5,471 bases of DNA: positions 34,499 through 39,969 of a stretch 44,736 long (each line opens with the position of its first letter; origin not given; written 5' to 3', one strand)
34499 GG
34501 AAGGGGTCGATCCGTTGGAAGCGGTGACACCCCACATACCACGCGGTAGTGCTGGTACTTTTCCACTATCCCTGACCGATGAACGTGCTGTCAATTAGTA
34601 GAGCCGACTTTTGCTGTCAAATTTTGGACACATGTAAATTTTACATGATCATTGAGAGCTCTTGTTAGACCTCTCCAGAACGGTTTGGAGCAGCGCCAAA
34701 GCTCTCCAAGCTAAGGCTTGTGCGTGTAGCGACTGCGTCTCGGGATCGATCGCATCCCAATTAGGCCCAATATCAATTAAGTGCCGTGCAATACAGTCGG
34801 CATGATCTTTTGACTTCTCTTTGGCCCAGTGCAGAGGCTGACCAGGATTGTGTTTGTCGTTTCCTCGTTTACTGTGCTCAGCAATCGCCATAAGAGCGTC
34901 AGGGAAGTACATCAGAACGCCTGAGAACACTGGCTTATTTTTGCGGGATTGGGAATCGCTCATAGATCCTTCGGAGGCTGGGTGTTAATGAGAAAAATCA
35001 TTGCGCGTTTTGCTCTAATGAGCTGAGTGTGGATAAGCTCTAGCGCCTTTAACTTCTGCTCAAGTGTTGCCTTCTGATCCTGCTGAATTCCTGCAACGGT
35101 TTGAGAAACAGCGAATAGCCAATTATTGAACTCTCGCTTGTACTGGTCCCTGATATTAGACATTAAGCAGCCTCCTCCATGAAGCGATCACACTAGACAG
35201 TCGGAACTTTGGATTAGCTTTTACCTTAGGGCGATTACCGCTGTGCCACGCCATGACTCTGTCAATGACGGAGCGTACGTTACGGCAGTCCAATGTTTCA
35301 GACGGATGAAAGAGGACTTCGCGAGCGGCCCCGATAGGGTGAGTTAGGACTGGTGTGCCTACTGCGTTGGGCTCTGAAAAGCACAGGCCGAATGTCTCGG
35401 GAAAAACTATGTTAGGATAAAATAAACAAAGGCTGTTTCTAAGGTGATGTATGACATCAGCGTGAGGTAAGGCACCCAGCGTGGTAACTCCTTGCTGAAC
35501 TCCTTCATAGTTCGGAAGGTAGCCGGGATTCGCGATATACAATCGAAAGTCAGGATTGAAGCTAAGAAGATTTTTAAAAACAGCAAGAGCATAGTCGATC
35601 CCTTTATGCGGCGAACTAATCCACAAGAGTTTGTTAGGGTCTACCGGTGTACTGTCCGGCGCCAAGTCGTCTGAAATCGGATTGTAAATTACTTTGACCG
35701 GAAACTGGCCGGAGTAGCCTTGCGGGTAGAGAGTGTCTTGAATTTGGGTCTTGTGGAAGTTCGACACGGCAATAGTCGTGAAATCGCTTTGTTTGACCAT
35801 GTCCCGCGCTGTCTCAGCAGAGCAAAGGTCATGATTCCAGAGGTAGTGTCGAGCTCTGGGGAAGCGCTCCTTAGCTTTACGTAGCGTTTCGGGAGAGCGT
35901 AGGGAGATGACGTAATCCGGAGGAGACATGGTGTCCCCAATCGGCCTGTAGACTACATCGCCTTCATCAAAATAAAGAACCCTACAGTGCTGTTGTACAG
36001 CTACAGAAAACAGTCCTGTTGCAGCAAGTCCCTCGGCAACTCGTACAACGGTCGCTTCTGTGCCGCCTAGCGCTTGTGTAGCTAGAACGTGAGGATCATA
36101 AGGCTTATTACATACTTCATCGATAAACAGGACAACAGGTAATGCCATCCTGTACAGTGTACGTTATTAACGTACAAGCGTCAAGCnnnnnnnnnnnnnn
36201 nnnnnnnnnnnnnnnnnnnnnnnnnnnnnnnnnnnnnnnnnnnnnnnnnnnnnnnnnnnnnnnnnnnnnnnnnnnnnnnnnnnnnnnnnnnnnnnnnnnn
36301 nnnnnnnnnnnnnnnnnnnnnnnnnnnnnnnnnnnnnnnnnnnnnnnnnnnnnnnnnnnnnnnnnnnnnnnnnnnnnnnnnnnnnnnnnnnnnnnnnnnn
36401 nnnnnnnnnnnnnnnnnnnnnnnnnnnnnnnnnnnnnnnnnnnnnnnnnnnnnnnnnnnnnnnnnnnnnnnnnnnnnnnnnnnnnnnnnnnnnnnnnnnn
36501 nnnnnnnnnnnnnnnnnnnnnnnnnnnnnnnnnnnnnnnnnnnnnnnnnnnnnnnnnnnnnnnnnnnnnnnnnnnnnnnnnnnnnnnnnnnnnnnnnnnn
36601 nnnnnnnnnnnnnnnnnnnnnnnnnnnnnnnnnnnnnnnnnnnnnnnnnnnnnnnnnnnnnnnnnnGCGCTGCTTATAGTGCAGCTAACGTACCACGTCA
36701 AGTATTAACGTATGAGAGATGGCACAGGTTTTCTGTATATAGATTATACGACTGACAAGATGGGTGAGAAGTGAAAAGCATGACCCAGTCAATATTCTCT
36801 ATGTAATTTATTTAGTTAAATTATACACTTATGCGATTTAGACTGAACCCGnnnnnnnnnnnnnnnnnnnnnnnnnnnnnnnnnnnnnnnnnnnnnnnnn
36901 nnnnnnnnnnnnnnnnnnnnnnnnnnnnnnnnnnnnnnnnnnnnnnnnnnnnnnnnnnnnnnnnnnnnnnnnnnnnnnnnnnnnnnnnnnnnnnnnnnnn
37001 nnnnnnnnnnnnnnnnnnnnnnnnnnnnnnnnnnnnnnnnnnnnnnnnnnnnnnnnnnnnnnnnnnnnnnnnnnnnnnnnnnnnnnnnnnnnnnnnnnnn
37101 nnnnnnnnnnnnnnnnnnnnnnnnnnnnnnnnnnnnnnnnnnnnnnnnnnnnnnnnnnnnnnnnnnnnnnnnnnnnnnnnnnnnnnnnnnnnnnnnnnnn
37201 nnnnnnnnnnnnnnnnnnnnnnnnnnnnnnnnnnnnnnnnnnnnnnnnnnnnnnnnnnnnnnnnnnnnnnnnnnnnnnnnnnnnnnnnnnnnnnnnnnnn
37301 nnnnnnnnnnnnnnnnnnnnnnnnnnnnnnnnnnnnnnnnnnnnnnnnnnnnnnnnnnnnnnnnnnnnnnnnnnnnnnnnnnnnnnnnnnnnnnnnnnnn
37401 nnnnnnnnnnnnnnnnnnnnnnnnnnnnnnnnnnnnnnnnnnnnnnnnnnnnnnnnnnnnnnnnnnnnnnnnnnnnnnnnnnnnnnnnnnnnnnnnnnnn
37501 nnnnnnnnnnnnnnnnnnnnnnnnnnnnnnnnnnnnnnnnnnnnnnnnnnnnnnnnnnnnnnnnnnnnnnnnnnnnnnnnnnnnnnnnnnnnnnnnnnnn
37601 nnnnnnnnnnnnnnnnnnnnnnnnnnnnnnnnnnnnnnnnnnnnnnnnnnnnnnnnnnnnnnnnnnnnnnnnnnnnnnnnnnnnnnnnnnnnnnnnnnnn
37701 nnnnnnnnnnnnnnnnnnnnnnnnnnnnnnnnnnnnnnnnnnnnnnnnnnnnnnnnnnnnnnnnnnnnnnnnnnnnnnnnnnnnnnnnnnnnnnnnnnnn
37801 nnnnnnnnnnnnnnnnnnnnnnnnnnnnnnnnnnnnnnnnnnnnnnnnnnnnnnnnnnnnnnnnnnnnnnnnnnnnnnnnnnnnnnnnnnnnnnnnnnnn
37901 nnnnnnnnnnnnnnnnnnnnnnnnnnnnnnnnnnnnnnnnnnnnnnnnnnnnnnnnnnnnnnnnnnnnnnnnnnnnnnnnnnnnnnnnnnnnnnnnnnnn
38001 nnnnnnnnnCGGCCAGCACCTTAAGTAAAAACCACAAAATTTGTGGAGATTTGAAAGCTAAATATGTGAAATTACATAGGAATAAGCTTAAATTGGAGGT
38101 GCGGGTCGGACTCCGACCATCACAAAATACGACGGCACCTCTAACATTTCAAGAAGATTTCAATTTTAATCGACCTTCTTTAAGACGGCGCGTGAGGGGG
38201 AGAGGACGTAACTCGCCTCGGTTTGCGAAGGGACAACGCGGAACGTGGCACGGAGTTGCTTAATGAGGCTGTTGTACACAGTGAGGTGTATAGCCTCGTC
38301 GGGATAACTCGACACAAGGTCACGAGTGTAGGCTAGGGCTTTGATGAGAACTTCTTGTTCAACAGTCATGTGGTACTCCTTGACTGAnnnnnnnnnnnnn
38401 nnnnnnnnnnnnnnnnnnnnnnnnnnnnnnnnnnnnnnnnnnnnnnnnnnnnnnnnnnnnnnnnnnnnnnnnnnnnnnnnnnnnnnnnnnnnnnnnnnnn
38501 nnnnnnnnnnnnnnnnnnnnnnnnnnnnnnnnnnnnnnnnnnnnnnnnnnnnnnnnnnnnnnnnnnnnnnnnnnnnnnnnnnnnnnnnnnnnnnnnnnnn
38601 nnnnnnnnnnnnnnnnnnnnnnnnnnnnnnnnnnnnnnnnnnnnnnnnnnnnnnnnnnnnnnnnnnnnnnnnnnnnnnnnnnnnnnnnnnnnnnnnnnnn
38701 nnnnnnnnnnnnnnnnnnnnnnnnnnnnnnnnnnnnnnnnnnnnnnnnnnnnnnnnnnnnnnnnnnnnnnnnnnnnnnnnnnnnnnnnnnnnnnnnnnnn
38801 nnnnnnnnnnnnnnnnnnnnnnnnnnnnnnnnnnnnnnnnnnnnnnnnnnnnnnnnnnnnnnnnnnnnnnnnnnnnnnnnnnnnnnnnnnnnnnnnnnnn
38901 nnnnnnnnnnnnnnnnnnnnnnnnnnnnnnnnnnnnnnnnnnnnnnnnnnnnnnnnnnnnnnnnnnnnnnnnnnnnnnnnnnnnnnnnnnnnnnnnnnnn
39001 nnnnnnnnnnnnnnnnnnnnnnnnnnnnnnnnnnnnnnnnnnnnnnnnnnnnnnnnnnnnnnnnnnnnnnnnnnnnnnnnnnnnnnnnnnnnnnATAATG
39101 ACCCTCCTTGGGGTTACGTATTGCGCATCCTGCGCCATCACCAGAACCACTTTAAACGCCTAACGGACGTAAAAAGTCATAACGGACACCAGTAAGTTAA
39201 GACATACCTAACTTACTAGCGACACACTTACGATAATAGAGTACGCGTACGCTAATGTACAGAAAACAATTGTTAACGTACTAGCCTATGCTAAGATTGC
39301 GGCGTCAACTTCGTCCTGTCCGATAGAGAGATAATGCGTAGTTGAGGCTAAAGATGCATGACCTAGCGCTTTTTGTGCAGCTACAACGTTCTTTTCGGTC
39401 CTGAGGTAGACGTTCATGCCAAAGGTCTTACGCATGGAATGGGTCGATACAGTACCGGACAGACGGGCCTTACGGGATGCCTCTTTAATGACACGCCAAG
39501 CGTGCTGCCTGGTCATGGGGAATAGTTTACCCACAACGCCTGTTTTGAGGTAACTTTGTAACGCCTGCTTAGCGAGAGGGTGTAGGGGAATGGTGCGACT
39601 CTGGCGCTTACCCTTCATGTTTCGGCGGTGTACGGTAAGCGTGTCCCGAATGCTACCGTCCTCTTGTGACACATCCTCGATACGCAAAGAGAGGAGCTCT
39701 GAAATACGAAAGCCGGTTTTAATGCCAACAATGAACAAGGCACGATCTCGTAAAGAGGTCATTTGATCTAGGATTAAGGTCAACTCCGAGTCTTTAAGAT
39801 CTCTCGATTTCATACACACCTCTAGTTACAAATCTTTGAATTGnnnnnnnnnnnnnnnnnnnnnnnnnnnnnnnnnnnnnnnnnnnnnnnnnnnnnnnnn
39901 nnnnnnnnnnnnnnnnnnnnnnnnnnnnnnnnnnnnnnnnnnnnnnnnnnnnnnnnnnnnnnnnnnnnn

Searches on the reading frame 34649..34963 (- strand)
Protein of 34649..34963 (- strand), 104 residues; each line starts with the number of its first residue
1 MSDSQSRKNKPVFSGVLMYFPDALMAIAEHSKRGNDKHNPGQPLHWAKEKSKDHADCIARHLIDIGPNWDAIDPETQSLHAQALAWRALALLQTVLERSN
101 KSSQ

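Call 44: search_protein_families(library=pfam, proteins=[window:34649-34963:-], max_evalue=0.01)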
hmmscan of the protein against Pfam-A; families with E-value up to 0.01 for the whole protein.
window:34649-34963:- (104 aa): 1 family
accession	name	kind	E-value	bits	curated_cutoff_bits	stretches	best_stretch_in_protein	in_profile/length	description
PF18909.5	dGTP_diPhyd_N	-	1.1e-13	51.4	27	1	14-101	15-96/99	dATP/dGTP diphosphohydrolase, N-terminal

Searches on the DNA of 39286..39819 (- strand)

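Call 69: search_rna_families(sources=[L039, L042, L043, L044], threshold=evalue, max_evalue=1)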
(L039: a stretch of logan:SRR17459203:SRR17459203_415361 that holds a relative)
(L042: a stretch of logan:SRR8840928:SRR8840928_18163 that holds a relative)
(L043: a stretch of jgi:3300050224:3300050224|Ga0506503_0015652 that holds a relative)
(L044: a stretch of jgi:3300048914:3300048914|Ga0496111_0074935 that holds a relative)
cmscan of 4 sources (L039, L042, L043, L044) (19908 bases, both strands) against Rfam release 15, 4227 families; matches with E-value up to 1: 0.
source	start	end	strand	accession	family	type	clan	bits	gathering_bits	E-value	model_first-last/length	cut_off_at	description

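Call 95: search_rna_families(source=L039, start=6640, end=6875, threshold=evalue, max_evalue=10, show_alignments=3)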
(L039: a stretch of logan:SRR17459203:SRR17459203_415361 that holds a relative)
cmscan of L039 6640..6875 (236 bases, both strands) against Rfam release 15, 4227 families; matches with E-value up to 10: 4.
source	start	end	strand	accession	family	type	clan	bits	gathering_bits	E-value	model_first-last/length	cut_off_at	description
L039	6754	6788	-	RF03008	malK-II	Cis-reg;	-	13.4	52.9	9.1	1-50/50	no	malK-II RNA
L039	6658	6692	+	RF02150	MESTIT1_3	Gene; lncRNA;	-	12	60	2.5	63-99/99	no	MEST intronic transcript 1, antisense RNA conserved region 3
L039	6768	6875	+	RF01850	beta_tmRNA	Gene;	CL00001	8.3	84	1.1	1-111/331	3'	Betaproteobacteria transfer-messenger RNA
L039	6690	6702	+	RF00023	tmRNA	Gene;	CL00001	7.2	47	0.41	349-361/374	no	transfer-messenger RNA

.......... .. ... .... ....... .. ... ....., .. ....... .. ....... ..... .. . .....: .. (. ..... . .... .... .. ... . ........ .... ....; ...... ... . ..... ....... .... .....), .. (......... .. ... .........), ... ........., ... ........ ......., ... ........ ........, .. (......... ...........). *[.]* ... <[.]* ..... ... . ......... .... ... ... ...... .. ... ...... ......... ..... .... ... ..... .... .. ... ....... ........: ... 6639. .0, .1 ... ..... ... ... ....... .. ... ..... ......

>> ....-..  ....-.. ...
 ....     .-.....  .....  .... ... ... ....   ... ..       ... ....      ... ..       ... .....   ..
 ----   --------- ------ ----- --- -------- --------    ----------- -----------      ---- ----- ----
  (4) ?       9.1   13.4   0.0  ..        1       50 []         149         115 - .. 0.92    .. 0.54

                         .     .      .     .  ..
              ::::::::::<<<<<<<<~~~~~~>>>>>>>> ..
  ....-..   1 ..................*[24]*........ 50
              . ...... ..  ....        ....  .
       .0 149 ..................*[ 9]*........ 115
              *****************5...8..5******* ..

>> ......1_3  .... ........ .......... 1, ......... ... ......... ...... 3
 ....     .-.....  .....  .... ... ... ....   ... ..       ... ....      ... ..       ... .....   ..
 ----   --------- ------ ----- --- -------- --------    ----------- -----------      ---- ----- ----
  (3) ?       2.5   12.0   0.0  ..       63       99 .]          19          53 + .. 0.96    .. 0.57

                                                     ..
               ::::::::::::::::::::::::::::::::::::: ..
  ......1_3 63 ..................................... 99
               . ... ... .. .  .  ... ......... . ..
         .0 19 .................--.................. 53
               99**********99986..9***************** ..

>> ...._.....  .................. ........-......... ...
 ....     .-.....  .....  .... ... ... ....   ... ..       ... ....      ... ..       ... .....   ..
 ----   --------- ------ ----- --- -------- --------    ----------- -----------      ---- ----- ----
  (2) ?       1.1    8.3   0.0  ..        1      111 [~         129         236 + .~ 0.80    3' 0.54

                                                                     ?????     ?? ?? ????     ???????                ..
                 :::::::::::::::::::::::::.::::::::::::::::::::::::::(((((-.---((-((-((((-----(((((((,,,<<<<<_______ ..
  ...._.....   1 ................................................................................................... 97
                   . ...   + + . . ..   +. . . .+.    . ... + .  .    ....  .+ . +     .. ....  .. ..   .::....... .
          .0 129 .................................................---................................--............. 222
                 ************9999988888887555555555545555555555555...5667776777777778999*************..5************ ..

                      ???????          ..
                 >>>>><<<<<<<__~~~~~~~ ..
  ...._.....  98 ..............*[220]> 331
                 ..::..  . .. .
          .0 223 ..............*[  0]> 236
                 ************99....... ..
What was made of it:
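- L039 carries tmRNA-like T-arm and acceptor sequence nearby (call 95).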

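Call 99: search_dna_similar(query=L048:10341-10629:+, collection=phages, mode=distant, max_evalue=0.01)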
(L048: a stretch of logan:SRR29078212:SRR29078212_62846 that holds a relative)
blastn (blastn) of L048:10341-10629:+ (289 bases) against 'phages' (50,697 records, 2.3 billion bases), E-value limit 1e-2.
Records with a match: 1; places in all: 1; records where one place covers at least 80% of the query: 0.
Best place of each record, by identity: 60-80% 1.
By first word of the organism name: Klebsiella 1.
By host as written in the record: Klebsiella pneumoniae 1.
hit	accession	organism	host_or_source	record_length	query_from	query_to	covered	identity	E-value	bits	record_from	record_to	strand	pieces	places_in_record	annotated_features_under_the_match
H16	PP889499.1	Klebsiella phage phi1_146050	Klebsiella pneumoniae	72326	65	161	34%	77.2%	5e-11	74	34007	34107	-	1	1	hypothetical protein (x2)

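Call 100: search_dna_similar(query=L043:1295-1613:+, collection=phages, mode=distant, max_evalue=0.01)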
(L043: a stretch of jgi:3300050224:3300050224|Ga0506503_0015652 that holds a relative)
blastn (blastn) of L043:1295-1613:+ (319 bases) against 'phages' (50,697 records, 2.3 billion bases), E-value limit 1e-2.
No match.

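Call 101: get_annotated_region(hit=H16, flank=1500)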
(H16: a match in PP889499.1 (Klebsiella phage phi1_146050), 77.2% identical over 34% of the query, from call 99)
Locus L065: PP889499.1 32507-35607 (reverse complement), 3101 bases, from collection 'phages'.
description: Klebsiella phage phi1_146050, complete genome.
organism: Klebsiella phage phi1_146050 (NCBI taxid 3232229)
taxonomy: Viruses
host: Klebsiella pneumoniae; source: sewage; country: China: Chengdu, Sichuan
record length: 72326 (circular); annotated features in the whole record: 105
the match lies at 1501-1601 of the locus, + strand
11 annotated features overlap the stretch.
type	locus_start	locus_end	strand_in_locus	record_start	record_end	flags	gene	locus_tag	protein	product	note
CDS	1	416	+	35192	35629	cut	-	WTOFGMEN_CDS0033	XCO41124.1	hypothetical protein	-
CDS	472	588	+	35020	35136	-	-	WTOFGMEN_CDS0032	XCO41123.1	hypothetical protein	-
CDS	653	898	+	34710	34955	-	-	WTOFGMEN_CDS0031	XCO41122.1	hypothetical protein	-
CDS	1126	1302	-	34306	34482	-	-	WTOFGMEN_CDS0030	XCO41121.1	hypothetical protein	-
CDS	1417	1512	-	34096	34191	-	-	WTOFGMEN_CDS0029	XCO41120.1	hypothetical protein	-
CDS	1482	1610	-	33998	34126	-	-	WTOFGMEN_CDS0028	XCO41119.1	hypothetical protein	-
CDS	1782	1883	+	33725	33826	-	-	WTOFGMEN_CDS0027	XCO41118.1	hypothetical protein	-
CDS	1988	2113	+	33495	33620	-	-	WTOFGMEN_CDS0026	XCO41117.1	hypothetical protein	-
CDS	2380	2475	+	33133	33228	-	-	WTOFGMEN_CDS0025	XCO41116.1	hypothetical protein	-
CDS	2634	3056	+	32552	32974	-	-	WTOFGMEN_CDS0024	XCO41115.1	anti-CRISPR protein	moron, auxiliary metabolic gene and host takeover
CDS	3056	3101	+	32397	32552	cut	-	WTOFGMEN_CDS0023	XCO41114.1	hypothetical protein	-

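Call 103: search_rna_families(source=L065, threshold=evalue, max_evalue=1)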
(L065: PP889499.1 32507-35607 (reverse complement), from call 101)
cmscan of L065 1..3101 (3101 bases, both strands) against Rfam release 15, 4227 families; matches with E-value up to 1: 7.
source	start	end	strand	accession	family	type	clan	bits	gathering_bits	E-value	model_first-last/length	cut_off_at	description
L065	995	1068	+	RF00005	tRNA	Gene; tRNA;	CL00001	61.5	29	3.4e-12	1-71/71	no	tRNA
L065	913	984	+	RF00005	tRNA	Gene; tRNA;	CL00001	58.5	29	2.3e-11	1-71/71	no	tRNA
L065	1216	1331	+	RF04321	tmRNA_permuted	Gene;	-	33.3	47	0.00026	1-213/213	no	permuted transfer-messenger RNA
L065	2497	2605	+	RF00515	PyrR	Cis-reg;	-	26.7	54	0.8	1-115/115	no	PyrR binding site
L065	2535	2604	+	RF01859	Phe_leader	Cis-reg; leader;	-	26.1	55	0.21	1-125/125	no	Phenylalanine leader peptide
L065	1903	1980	+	RF00005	tRNA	Gene; tRNA;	CL00001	25.7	29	0.024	1-71/71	no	tRNA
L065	1278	1379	+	RF01850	beta_tmRNA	Gene;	CL00001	16.7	84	0.021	206-304/331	no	Betaproteobacteria transfer-messenger RNA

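Call 106: search_with_rna_model(model_id=R2, source=L065, max_evalue=10, filters=off)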
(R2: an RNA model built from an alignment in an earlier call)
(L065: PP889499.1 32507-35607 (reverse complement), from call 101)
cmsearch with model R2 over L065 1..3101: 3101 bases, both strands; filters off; matches with E-value up to 10: 13.
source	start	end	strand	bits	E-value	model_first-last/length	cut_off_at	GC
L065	1355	1423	-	4.1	1.3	1-88/88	no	0.52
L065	1418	1481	+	3.9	1.5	1-88/88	no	0.41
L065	2504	2597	+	3.8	1.5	1-88/88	no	0.5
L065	1899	1968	-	3.7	1.6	1-88/88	no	0.5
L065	533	586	+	3.4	1.9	1-88/88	no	0.44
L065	593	658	+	2.8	2.7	1-88/88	no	0.44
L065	1294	1370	+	2.6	3.1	1-88/88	no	0.42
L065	1680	1778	-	2.6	3.2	1-88/88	no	0.53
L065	999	1081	-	2.4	3.6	1-88/88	no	0.45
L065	2949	3020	+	1.9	4.8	1-88/88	no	0.44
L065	28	103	+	1.7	5.6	1-88/88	no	0.42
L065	2319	2382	+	0.9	8.6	1-88/88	no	0.5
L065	2250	2270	+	0.8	9.4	58-83/88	no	0.57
